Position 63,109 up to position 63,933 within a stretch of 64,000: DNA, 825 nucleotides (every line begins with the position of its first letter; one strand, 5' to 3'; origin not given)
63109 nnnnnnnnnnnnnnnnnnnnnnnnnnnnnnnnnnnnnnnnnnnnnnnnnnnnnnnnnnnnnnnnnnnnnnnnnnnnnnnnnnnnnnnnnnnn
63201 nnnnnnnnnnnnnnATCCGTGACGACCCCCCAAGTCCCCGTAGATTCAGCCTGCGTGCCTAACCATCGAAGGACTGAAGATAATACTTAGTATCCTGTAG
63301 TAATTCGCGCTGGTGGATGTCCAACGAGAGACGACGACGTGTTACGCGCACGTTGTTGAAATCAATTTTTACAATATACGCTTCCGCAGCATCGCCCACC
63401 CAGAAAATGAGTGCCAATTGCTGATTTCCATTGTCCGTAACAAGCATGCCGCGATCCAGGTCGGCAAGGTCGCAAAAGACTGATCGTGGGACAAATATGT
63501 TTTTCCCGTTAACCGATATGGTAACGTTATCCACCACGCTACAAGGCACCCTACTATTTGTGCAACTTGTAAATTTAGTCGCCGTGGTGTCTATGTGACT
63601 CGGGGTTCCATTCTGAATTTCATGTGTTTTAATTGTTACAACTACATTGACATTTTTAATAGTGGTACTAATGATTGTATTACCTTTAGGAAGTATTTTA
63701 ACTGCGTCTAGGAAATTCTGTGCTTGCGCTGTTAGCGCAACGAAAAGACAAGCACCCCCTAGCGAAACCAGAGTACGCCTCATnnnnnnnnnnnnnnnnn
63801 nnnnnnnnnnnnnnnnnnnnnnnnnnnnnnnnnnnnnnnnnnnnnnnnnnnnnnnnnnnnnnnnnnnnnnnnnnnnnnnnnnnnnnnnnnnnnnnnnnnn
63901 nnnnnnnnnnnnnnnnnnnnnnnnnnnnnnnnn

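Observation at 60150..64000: AT-rich polymorphic-toxin island: YD/RHS-type toxin end followed by an orphan toxin/immunity array, upstream of tpiA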

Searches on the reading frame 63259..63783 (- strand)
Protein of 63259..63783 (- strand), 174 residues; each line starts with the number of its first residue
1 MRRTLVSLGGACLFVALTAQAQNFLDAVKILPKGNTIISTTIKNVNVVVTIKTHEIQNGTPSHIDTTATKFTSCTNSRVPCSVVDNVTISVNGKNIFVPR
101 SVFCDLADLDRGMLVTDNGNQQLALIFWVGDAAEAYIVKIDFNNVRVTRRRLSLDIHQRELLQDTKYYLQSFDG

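Call 5: search_protein_families(library=pfam, max_evalue=1, proteins=[window:63259-63783:-])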
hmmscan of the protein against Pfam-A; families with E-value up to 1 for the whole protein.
window:63259-63783:- (174 aa): 0 families

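Call 6: search_protein_families(library=ncbifam, max_evalue=1, proteins=[window:63259-63783:-])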
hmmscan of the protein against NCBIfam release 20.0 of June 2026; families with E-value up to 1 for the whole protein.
window:63259-63783:- (174 aa): 0 families

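Call 7: find_encoding_contigs(protein=window:63259-63783:-, flank=10000, max_places=6)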
Protein window:63259-63783:- (174 aa): 1 contig read that carries it; 1 place shown.
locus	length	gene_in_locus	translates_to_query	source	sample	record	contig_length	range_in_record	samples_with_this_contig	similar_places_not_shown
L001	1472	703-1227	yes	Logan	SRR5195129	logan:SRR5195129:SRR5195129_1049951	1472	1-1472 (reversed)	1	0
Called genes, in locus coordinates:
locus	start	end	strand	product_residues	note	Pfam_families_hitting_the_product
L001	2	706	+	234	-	?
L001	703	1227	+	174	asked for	-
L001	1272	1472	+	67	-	?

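Call 14: search_protein_families(library=pfam, max_evalue=0.1, proteins=[L001:2-706:+])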
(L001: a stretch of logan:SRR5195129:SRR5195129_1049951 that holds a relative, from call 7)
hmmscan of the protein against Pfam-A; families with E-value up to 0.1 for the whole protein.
L001:2-706:+ (234 aa): 2 families
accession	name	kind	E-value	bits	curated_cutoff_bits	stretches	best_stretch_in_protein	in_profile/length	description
PF25023.1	TEN_YD-shell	-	4.7e-13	48.6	50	1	3-88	798-888/909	Teneurin YD-shell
PF10908.13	Tlde1_dom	-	3.5e-12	47.2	30.1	1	125-213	4-99/120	Tlde1 domain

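Call 15: find_related_loci(query=window:63259-63783:-, collection=metagenome_contigs, flank=10000)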
Query window:63259-63783:- (174 aa) in metagenome_contigs; peptide patterns used: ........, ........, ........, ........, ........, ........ (x = any residue, [..] = any of these).
249 stretches matched a pattern, but none encodes a relative of the query by tblastn (E <= 1e-3).
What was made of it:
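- Tried and rejected: Metagenome scan with immunity protein b (call 15).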

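Call 16: find_homologous_proteins(query=L001:2-703:+, max_evalue=0.00001)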
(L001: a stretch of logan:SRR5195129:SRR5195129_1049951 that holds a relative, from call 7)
Query L001:2-703:+ (234 aa): 4533 proteins with E <= 0.00001 among 4940 candidates; the best 120 are listed.
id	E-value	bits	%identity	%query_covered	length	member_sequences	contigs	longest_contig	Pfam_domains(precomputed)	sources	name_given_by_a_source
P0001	7.2e-111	388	75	100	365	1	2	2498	PF05593.20,PF25023.2,PF10908.14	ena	-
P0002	4.3e-72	261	53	100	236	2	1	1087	PF25023.2,PF10908.14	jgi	-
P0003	9.6e-64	233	50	100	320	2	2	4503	PF25023.2,PF10908.14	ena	-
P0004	6.2e-62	227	51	93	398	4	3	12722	PF05593.20,PF25023.2,PF10908.14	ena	-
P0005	1.9e-61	226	50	100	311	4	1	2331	PF25023.2,PF10908.14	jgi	jgi:RHS repeat-associated protein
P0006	2.6e-61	225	53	89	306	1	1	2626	PF25023.2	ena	-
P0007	1.1e-58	217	50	100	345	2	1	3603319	PF05593.20,PF25023.2,PF10908.14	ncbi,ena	-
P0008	1.3e-57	213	52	92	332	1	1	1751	PF05593.20,PF25023.2,PF10908.14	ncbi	-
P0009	3.5e-56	209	50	100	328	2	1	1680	PF25023.2,PF10908.14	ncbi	-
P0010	3.9e-56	208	49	94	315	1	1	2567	PF25023.2,PF10908.14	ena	-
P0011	5.9e-55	205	45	94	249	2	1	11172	PF25023.2,PF10908.14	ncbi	ncbi:MAG: RHS repeat-associated core domain-containing protein, partial [Porticoccaceae bacterium]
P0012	7.2e-55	204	47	95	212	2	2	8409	PF25023.2,PF10908.14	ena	-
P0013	1.5e-54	203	48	93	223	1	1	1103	PF25023.2,PF10908.14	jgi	jgi:RHS repeat-associated protein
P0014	1.7e-54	203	45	100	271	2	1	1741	PF25023.2,PF10908.14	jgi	-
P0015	2.0e-54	203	48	93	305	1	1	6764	PF25023.2,PF10908.14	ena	-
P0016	5.4e-54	201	48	99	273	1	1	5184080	PF25023.2,PF10908.14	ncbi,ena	-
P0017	7.4e-53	198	47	100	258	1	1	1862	PF25023.2,PF10908.14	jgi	-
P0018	4.4e-52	195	56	68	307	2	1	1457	PF25023.2,PF10908.14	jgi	jgi:RHS repeat-associated protein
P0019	5.0e-51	192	45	97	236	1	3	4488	PF25023.2,PF10908.14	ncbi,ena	-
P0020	8.8e-50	188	45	89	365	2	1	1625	PF05593.20,PF25023.2,PF10908.14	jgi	jgi:RHS repeat-associated protein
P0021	5.0e-49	185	44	100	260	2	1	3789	PF25023.2,PF10908.14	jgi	jgi:RHS repeat-associated protein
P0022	8.0e-49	185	48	86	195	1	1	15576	PF25023.2,PF10908.14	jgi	jgi:RHS repeat-associated protein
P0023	1.1e-47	181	49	89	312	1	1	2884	PF25023.2,PF10908.14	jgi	-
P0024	5.6e-47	178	47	86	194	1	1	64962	PF25023.2,PF10908.14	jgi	jgi:RHS repeat-associated protein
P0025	5.7e-47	178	45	93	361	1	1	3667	PF05593.20,PF25023.2,PF10908.14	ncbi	-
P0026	6.4e-47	178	48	83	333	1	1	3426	PF05593.20,PF25023.2,PF10908.14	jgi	jgi:RHS repeat-associated protein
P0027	7.1e-47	178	54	75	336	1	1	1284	PF25023.2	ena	-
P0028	1.9e-46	177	79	44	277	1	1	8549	PF25023.2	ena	-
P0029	2.2e-46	177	79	42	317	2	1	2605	PF25023.2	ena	-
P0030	3.7e-46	176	44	92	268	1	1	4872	PF25023.2,PF10908.14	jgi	jgi:RHS repeat-associated protein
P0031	7.5e-46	175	80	41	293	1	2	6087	PF25023.2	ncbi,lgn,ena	-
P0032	8.7e-46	175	79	42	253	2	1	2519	PF25023.2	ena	-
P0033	1.1e-45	174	51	80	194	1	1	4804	PF25023.2,PF10908.14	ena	-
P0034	1.3e-45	174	70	47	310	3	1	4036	PF25023.2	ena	-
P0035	1.4e-45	174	81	42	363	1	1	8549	PF05593.20,PF25023.2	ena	-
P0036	1.6e-45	174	53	70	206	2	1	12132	PF25023.2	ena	-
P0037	1.7e-45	174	43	93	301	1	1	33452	PF25023.2,PF10908.14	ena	-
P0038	1.9e-45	173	71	47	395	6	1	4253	PF05593.20,PF25023.2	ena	-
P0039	2.2e-45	173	71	47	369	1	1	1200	PF05593.20,PF25023.2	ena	-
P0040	6.2e-45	172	80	39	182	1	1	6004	PF25023.2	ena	-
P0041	7.6e-45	171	77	41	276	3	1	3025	PF25023.2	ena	-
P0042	7.6e-45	171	65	51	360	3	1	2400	PF05593.20,PF25023.2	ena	-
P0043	3.6e-44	169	78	42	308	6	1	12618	PF25023.2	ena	-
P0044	3.9e-44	169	79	42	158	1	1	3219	PF25023.2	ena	-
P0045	4.6e-44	169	79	42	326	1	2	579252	PF25023.2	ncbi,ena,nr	ncbi:MAG TPA: RHS repeat-associated core domain-containing protein [Gammaproteobacteria bacterium]|n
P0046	5.2e-44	169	76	44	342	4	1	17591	PF25023.2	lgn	-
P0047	5.3e-44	169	75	42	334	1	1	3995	PF25023.2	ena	-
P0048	2.1e-43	167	78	42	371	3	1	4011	PF05593.20,PF25023.2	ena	-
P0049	2.5e-43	166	76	43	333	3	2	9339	PF05593.20,PF25023.2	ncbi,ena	-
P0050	3.2e-43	166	70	45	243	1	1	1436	PF25023.2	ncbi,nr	ncbi:MAG TPA: RHS repeat-associated core domain-containing protein, partial [Candidatus Saccharimona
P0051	3.2e-43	166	70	49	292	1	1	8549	PF25023.2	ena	-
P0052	3.2e-43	166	77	43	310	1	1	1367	PF25023.2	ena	-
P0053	3.2e-43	166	43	99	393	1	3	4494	PF05593.20,PF25023.2,PF10908.14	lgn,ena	-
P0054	3.5e-43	166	40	100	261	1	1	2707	PF25023.2,PF10908.14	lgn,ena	-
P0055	3.7e-43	166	62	51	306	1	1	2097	PF25023.2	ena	-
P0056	1.1e-42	164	47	93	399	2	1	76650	PF05593.20,PF25023.2,PF10908.14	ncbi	-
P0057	1.6e-42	164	67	47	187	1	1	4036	PF25023.2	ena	-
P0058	2.0e-42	164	64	51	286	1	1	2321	PF25023.2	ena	-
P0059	2.6e-42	163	49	77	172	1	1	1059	PF03734.20,PF10908.14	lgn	-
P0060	6.1e-42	162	40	91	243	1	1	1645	PF25023.2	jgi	-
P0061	7.3e-42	162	75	42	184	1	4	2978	PF25023.2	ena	-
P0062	1.0e-41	161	78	42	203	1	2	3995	PF25023.2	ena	-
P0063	1.2e-41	161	76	42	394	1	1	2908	PF05593.20,PF25023.2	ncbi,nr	ncbi:MAG TPA: RHS repeat-associated core domain-containing protein, partial [Candidatus Saccharimona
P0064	1.7e-41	160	65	37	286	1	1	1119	PF25023.2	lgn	-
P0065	4.3e-41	159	44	98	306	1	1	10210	PF25023.2,PF10908.14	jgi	-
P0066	5.2e-41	159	58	58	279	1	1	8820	PF25023.2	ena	-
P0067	6.0e-41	159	73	43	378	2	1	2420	PF05593.20,PF25023.2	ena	-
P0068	1.1e-40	158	83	37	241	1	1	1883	PF25023.2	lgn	-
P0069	1.3e-40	158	68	44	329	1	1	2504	PF25023.2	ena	-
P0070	1.6e-40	157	63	53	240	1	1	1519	PF25023.2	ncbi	ncbi:MAG: RHS repeat-associated core domain-containing protein, partial [Nitrososphaerales archaeon]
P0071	1.2e-39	154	42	89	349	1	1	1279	PF05593.20,PF25023.2,PF10908.14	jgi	jgi:RHS repeat-associated protein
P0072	1.4e-39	154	73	42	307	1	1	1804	PF25023.2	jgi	jgi:RHS repeat-associated protein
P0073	3.0e-39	153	42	95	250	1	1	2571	PF25023.2,PF10908.14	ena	-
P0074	5.3e-39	152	69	43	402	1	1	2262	PF05593.20,PF25023.2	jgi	-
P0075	5.3e-39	152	59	49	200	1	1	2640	PF25023.2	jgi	jgi:RHS repeat-associated protein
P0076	6.1e-39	152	72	42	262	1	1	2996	PF25023.2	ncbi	-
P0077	9.9e-39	151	46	86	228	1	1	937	PF25023.2,PF10908.14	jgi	jgi:RHS repeat-associated protein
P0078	1.3e-38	151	39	95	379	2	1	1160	PF05593.20,PF25023.2,PF10908.14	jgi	jgi:RHS repeat-associated protein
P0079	2.3e-38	150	69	42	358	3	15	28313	PF05593.20,PF25023.2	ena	-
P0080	2.4e-38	150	57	53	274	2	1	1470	PF25023.2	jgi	jgi:RHS repeat-associated protein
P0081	2.4e-38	150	49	67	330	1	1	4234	PF05593.20,PF25023.2,PF10908.14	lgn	-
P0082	2.6e-38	150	44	89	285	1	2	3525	PF25023.2,PF10908.14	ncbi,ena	-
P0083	2.7e-38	150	69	42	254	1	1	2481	PF25023.2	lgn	-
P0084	3.0e-38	150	68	42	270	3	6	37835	PF00877.26,PF25023.2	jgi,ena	jgi:RHS repeat-associated protein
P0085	3.2e-38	150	68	42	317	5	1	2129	PF25023.2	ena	-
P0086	3.6e-38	150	67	42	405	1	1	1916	PF05593.20,PF25023.2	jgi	jgi:RHS repeat-associated protein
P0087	3.9e-38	149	70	43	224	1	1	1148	PF25023.2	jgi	jgi:RHS repeat-associated protein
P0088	4.5e-38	149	66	44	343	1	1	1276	PF05593.20,PF25023.2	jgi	-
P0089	4.6e-38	149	64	47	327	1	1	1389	PF05593.20,PF25023.2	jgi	jgi:RHS repeat-associated protein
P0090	5.5e-38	149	69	42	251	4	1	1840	PF25023.2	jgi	jgi:RHS repeat-associated protein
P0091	7.0e-38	149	68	43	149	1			PF25023.2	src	-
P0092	7.5e-38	149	68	42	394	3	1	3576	PF05593.20,PF25023.2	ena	-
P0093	7.8e-38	149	64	48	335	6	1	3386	PF25023.2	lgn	-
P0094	8.0e-38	148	67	42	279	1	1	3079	PF25023.2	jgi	-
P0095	8.1e-38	148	67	42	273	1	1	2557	PF25023.2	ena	-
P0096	1.1e-37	148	52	59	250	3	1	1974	PF25023.2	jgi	-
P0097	1.2e-37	148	66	43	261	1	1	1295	PF25023.2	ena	-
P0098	1.2e-37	148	68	44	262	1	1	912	PF25023.2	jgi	jgi:RHS repeat-associated protein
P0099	1.4e-37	148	63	44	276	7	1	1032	PF25023.2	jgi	jgi:RHS repeat-associated protein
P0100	1.4e-37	148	67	43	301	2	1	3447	PF05593.20,PF25023.2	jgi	jgi:RHS repeat-associated protein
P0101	2.0e-37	147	60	47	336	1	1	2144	PF25023.2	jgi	jgi:RHS repeat-associated protein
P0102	2.1e-37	147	53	58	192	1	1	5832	PF25023.2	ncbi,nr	ncbi:MAG: hypothetical protein KJN97_00025, partial [Deltaproteobacteria bacterium]|nr:hypothetical 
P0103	2.1e-37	147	66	44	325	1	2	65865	PF05593.20,PF25023.2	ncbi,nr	ncbi:MAG: RHS repeat-associated core domain-containing protein [Candidatus Contendobacter sp.]|nr:RH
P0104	2.8e-37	147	65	43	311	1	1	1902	PF00277.24,PF25023.2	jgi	jgi:RHS repeat-associated protein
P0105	2.9e-37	147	66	42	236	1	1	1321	PF25023.2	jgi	jgi:RHS repeat-associated protein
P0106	2.9e-37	147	65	42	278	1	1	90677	PF25023.2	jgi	jgi:RHS repeat-associated protein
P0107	3.1e-37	147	64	45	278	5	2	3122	PF25023.2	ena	-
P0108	3.1e-37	147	67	42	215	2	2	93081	PF25023.2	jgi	-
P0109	3.1e-37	147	68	42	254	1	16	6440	PF25023.2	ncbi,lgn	-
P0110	3.1e-37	147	66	42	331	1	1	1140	PF05593.20,PF25023.2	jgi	jgi:RHS repeat-associated protein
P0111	3.3e-37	146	60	46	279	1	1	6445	PF25023.2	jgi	jgi:RHS repeat-associated protein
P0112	3.5e-37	146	54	60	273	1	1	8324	PF25023.2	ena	-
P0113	4.1e-37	146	64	44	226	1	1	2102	PF25023.2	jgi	jgi:RHS repeat-associated protein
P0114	4.4e-37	146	64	46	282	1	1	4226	PF25023.2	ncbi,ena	-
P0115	4.5e-37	146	61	43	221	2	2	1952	PF25023.2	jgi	jgi:RHS repeat-associated protein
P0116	4.7e-37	146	66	42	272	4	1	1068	PF25023.2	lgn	-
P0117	4.8e-37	146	50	65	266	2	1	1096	PF05593.20,PF25023.2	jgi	jgi:RHS repeat-associated protein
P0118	5.4e-37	146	66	43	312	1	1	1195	PF25023.2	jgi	jgi:RHS repeat-associated protein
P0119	5.5e-37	146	67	43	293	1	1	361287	PF25023.2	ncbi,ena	-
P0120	5.7e-37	146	57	49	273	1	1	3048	PF25023.2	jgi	jgi:RHS repeat-associated protein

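Call 17: find_encoding_contigs(protein=P0045, flank=10000, max_places=3)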
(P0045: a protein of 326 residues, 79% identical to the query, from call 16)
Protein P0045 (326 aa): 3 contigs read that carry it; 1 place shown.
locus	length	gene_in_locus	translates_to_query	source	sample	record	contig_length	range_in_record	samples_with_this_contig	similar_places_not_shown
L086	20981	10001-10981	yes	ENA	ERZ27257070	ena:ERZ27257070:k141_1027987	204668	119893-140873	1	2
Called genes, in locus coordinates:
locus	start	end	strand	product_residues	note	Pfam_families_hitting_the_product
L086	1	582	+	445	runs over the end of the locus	PF02878:PGM_PMM_I, PF02879:PGM_PMM_II, PF02880:PGM_PMM_III, PF00408:PGM_PMM_IV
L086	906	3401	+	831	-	PF19077:Big_13, PF17936:Big_6 (weak)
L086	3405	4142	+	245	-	-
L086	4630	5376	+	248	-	-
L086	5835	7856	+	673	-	-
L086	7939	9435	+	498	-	PF25023:TEN_YD-shell, PF05593:RHS_repeat, PF10908:Tlde1_dom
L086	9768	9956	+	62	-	-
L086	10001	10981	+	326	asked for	PF25023:TEN_YD-shell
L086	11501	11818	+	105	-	PF25023:TEN_YD-shell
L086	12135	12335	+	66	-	-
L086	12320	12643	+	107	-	PF05016:ParE_toxin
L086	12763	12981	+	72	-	PF25023:TEN_YD-shell (weak)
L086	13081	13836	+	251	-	PF00121:TIM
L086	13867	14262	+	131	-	-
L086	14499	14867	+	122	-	PF00507:Oxidored_q4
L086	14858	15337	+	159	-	PF01058:Oxidored_q6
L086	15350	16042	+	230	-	PF00329:Complex1_30kDa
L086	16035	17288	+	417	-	PF00346:Complex1_49kDa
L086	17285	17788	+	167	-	PF01257:2Fe-2S_thioredx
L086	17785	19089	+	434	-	PF01512:Complex1_51K, PF10531:SLBB, PF22461:SLBB_2, PF10589:NADH_4Fe-4S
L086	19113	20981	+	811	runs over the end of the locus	PF13510:Fer2_4, PF10588:NADH-G_4Fe-4S_3, PF22117:Fer4_Nqo3, PF22151:Fer4_NDSU1, PF00384:Molybdopterin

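Call 18: find_encoding_contigs(protein=P0007, flank=10000, max_places=3)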
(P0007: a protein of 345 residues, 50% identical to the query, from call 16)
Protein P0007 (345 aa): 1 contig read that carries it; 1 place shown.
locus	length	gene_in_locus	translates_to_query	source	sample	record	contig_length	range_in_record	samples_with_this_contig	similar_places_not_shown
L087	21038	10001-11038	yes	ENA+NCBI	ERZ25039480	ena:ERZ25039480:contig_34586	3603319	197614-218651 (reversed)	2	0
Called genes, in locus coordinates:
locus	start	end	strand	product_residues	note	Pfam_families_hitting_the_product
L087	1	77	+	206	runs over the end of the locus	-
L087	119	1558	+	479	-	PF25023:TEN_YD-shell, PF05593:RHS_repeat (weak)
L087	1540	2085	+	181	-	-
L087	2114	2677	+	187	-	-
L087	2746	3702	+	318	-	PF25023:TEN_YD-shell, PF05593:RHS_repeat (weak)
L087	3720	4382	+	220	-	PF25023:TEN_YD-shell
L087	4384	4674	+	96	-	-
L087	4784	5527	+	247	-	PF25023:TEN_YD-shell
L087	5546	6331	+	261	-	PF10502:Peptidase_S26, PF00717:Peptidase_S24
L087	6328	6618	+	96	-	PF10502:Peptidase_S26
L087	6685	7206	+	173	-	-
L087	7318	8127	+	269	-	PF25023:TEN_YD-shell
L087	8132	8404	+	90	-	-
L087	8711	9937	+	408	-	PF07719:TPR_2 (faint), PF13371:TPR_9 (faint), PF13424:TPR_12 (faint), PF13428:TPR_14 (faint), PF00515:TPR_1 (faint), PF13181:TPR_8 (faint)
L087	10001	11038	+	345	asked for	PF25023:TEN_YD-shell, PF05593:RHS_repeat (weak), PF10908:Tlde1_dom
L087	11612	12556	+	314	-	PF25023:TEN_YD-shell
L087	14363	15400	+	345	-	PF05593:RHS_repeat (weak), PF25023:TEN_YD-shell, PF10908:Tlde1_dom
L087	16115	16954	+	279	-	PF25023:TEN_YD-shell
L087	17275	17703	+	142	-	PF25023:TEN_YD-shell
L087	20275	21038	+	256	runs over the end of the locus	PF25023:TEN_YD-shell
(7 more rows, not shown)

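Call 23: search_protein_families(library=pfam, max_evalue=0.1, proteins=[L086:885-3401:+, L086:3405-4142:+, L086:4100-4633:+, L086:4630-5376:+, L086:5373-7856:+, L086:7909-9435:+])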
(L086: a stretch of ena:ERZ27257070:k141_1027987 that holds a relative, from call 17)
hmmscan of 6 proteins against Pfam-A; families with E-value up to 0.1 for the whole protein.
L086:885-3401:+ (838 aa): 8 families
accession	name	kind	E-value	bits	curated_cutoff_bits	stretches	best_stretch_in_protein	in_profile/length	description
PF19077.6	Big_13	-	1.1e-13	52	27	2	389-471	23-102/102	Bacterial Ig-like domain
PF17936.7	Big_6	-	1.3e-08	35.4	27.6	1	500-558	19-79/83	Bacterial Ig domain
PF09136.16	Glucodextran_B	-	1.9e-07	31.3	27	1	567-644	3-80/83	Glucodextranase, domain B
PF08450.18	SGL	-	0.00024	21.3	26.3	1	88-151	155-223/246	SMP-30/Gluconolactonase/LRE-like region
PF12245.14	Big_3_2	-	0.00053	20.6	23.3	1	392-470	31-121/122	Bacterial Ig-like domain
PF18911.6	PKD_4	-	0.011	16.2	27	1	699-724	49-74/85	PKD domain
PF24421.1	Ig_J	-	0.025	15.1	29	0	438-470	70-102/104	Tip attachment protein J, Ig-like domain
PF18225.7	AbfS_sensor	-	0.053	13.8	26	0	89-109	22-42/65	Sensor histidine kinase (AbfS) sensor domain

L086:3405-4142:+ (245 aa): 1 family
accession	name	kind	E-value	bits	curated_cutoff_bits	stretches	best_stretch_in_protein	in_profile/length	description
PF13620.12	CarboxypepD_reg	-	0.0029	18.4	32.3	1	35-90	4-45/82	Carboxypeptidase regulatory-like domain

L086:4100-4633:+ (177 aa): 0 families

L086:4630-5376:+ (248 aa): 2 families
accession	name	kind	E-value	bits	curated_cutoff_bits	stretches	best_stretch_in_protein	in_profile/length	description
PF13620.12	CarboxypepD_reg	-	0.003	18.3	32.3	1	43-96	5-44/82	Carboxypeptidase regulatory-like domain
PF20598.4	DUF6795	-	0.067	13.9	27.4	0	49-96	8-45/103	Domain of unknown function (DUF6795)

L086:5373-7856:+ (827 aa): 0 families

L086:7909-9435:+ (508 aa): 3 families
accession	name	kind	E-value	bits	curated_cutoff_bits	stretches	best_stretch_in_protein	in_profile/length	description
PF25023.1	TEN_YD-shell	-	2.8e-29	102.2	50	1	83-350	597-871/909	Teneurin YD-shell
PF05593.20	RHS_repeat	-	2.6e-15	56.8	22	3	168-204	1-38/38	RHS Repeat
PF10908.13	Tlde1_dom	-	7.8e-12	46.1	30.1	1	399-487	4-99/120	Tlde1 domain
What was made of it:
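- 63780..64000 (-): Module 1 toxin, 3' end. These are the last 72 codons plus stop of a 498-aa ORF that continues beyond the window (L086 7939-9435). The ORF comprises a partial YD shell, the RHS core tip (...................) and a C-terminal Tlde1-type domain of about 137 aa. Tlde1_dom scores 46-47 bits against a cut-off of 30.1, and TEN_YD-shell scores 102 bits over profile positions 597-871 of 909 (calls 14, 23).
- On RHS/YD polymorphic toxin (C-terminal core region): (a) scores 102 bits on PF25023 and 57 bits on PF05593 (call 23).
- On Tlde1 family (PF10908): The whole domain scores 47.2 and 46.1 bits against 30.1 (calls 14, 23).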

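Call 29: search_solved_structures(query=L086:8995-9432:+, max_evalue=10, show_alignments=3)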
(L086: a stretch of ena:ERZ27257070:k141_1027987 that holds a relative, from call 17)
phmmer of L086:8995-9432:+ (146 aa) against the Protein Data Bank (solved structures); distinct sequences matched with E-value up to 10: 0.
